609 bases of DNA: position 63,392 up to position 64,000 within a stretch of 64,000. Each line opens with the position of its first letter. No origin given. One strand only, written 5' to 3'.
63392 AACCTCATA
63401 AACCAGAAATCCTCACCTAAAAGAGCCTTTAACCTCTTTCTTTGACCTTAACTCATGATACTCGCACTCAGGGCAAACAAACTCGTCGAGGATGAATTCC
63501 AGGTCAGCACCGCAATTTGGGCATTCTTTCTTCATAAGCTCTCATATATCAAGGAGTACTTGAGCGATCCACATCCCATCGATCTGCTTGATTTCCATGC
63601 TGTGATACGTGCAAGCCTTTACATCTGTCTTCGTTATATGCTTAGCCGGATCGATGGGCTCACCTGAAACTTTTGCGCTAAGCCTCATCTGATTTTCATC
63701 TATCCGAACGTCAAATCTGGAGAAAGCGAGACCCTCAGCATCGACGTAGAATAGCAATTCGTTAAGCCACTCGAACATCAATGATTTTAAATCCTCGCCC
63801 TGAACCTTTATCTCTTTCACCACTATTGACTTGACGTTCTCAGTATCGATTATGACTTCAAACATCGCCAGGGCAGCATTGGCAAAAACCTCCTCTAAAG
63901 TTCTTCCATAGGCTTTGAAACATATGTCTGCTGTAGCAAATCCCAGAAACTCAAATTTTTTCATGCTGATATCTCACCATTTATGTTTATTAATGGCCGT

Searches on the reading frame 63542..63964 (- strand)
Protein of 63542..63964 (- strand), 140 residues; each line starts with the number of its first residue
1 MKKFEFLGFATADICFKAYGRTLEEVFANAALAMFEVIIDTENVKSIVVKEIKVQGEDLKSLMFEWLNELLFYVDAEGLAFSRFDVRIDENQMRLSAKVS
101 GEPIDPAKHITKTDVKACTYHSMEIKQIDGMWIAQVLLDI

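Call 61: search_protein_families(library=pfam, proteins=[window:63542-63964:-])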
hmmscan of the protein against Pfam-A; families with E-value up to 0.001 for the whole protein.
window:63542-63964:- (140 aa): 1 family
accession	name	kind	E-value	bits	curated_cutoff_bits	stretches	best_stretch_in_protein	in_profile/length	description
PF01951.21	Archease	-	1.2e-45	155.6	25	1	11-140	7-136/136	Archease protein family (MTH1598/TM1083)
